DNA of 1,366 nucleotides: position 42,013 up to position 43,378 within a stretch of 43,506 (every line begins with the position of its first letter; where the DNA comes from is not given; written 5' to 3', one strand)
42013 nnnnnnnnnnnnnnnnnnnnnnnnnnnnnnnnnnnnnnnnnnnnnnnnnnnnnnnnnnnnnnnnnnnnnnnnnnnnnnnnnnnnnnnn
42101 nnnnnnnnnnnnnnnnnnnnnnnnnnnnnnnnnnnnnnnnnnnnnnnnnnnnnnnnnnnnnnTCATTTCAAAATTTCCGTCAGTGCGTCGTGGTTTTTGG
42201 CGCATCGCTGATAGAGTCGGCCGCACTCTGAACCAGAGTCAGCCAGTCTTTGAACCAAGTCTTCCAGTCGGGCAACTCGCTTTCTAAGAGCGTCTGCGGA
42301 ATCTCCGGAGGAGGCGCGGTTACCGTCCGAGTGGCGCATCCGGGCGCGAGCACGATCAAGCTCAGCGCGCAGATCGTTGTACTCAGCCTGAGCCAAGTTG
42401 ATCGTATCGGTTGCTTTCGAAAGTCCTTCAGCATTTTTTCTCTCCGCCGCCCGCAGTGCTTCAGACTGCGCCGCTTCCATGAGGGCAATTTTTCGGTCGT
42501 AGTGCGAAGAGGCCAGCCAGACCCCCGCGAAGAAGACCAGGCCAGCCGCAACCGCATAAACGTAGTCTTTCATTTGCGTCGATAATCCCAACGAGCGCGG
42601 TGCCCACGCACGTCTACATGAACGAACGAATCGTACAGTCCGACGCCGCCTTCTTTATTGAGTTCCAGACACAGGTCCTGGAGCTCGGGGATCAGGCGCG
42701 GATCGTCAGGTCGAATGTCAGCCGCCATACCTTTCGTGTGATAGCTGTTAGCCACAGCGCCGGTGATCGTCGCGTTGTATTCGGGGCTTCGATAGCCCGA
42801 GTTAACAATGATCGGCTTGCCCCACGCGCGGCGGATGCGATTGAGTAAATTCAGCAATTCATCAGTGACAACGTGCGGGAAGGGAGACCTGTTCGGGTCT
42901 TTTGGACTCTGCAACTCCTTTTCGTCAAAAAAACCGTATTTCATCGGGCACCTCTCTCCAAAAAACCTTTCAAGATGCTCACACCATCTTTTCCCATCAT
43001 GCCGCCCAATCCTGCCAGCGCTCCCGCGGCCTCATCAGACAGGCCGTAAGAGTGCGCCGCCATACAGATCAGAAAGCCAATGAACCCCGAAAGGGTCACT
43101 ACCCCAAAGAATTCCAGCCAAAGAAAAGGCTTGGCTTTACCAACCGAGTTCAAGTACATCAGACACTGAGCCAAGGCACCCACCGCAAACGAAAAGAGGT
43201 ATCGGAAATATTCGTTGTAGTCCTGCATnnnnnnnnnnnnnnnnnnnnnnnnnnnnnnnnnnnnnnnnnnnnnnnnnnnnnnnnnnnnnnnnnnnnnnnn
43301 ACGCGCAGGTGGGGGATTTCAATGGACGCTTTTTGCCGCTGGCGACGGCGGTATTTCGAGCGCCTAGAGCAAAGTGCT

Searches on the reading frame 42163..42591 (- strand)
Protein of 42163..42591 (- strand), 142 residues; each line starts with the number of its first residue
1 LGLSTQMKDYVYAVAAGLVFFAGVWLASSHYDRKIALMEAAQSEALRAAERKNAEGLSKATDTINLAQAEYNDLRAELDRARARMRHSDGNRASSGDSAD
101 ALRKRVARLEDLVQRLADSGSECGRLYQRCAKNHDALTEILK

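Call 3: search_protein_families(library=pfam, proteins=[window:42163-42591:-], max_evalue=1)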
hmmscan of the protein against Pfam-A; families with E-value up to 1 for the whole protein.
window:42163-42591:- (142 aa): 11 families
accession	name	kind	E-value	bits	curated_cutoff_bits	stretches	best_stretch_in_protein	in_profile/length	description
PF25764.1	KIF21A_4th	-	0.00026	21.1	33.1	1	44-137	46-137/183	KIF21A-like domain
PF25450.1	Rab11-FIP3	-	0.0018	19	31.9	1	42-119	41-118/125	Rab11-FIP3-like domain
PF11932.13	DUF3450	-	0.0033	17.2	32.6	1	21-117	4-99/241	Protein of unknown function (DUF3450)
PF19103.5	DUF5790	-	0.0062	17.6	26.8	1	72-131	62-119/126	Family of unknown function (DUF5790)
PF09486.15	HrpB7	-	0.01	16.7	29.7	1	70-120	16-66/157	Bacterial type III secretion protein (HrpB7)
PF09762.14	CCDC93_CC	-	0.021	14.3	30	1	42-138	137-235/429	CCDC93 coiled-coil domain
PF06005.17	ZapB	-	0.068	14.1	31.5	0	58-78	14-34/71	Cell division protein ZapB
PF25541.1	TBCA_PH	-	0.09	12.9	27.8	1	57-116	80-139/139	PH domain-containing proteins, TBCA domain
PF10829.13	DUF2554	-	0.2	12.5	25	0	24-58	30-60/76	Protein of unknown function (DUF2554)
PF21408.2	MTR4-like_stalk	-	0.22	12.2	24.2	0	43-87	13-61/64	Exosome RNA helicase MTR4-like, stalk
PF19893.4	DUF6366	-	0.54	11.1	27.2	0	80-116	10-47/69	Family of unknown function (DUF6366)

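Call 4: search_protein_families(library=phrogs, proteins=[window:42163-42591:-], max_evalue=1)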
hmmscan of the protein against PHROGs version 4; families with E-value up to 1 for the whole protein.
window:42163-42591:- (142 aa): 19 families
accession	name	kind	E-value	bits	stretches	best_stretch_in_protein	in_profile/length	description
phrog_15808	-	unknown function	0.017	16.1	1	29-121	34-120/142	-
phrog_10613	-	tail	0.026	15.4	1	30-121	70-168/237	tail length tape measure protein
phrog_1026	-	lysis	0.027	15.7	1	3-76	3-70/85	Rz-like spanin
phrog_5218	-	unknown function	0.058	12.4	1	41-108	138-205/1599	-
phrog_26686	-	unknown function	0.07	14.4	1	41-72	21-51/65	-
phrog_4341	-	unknown function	0.11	13.6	1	67-113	27-66/157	-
phrog_167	-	tail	0.12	11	1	33-118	191-263/1555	tail length tape measure protein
phrog_6440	-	unknown function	0.15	13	1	24-113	17-106/186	-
phrog_739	-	lysis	0.18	13.1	1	53-112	32-94/122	Rz-like spanin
phrog_4297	-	lysis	0.18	12.9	1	6-95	10-96/130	Rz-like spanin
phrog_1403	-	lysis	0.21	12.5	1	11-83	13-86/212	Rz-like spanin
phrog_1378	-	unknown function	0.25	12.7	0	57-87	35-65/82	-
phrog_37768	-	unknown function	0.26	12.6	1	95-119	76-100/106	-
phrog_32095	-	unknown function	0.27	11.8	0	77-115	156-195/209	-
phrog_5241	-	unknown function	0.31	12.4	1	26-97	68-135/170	-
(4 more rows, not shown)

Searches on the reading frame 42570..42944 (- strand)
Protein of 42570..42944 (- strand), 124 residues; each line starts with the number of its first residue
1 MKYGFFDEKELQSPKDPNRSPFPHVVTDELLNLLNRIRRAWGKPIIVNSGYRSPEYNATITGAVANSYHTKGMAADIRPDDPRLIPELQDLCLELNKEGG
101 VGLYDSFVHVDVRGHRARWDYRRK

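Call 3: search_protein_families(library=pfam, proteins=[window:42570-42944:-], max_evalue=1)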
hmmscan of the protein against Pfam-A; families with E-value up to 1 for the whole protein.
window:42570-42944:- (124 aa): 3 families
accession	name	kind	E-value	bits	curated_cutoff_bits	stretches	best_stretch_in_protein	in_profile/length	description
PF08291.16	Peptidase_M15_3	-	7.3e-16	58.7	23.2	1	27-111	25-108/108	Peptidase M15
PF05951.18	Peptidase_M15_2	-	3.9e-12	46.6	27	1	22-116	49-151/153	Bacterial protein of unknown function (DUF882)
PF13539.11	Peptidase_M15_4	-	0.11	13.5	25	1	62-80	2-20/70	D-alanyl-D-alanine carboxypeptidase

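Call 4: search_protein_families(library=phrogs, proteins=[window:42570-42944:-], max_evalue=1)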
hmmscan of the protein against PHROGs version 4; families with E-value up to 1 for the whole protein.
window:42570-42944:- (124 aa): 4 families
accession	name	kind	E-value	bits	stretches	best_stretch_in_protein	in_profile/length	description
phrog_894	-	lysis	3.9e-28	99.5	1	5-124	49-178/389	endolysin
phrog_25247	-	other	2.3e-08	34.6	1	29-120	423-510/520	peptidase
phrog_17373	-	other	1.1e-07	32.8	1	29-79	40-89/224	peptidase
phrog_28234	-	lysis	2.1e-06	28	1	28-121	272-372/372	endolysin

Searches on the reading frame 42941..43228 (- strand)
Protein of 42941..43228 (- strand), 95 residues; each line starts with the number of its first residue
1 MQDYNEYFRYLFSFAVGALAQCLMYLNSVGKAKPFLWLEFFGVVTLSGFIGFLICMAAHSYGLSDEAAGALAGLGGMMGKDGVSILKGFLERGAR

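Call 3: search_protein_families(library=pfam, proteins=[window:42941-43228:-], max_evalue=1)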
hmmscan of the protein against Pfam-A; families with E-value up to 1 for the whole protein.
window:42941-43228:- (95 aa): 1 family
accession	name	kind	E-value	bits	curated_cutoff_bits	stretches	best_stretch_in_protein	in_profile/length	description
PF16083.10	Phage_holin_3_3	-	2.9e-09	37.3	28.4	1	14-86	4-77/78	LydA holin phage, holin superfamily III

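Call 4: search_protein_families(library=phrogs, proteins=[window:42941-43228:-], max_evalue=1)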
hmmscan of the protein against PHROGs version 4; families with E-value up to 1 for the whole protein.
window:42941-43228:- (95 aa): 2 families
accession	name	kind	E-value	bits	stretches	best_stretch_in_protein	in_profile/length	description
phrog_6384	-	lysis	1.4e-10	41.8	1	11-90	19-99/111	holin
phrog_785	-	lysis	8e-10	39.4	1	9-90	16-97/107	holin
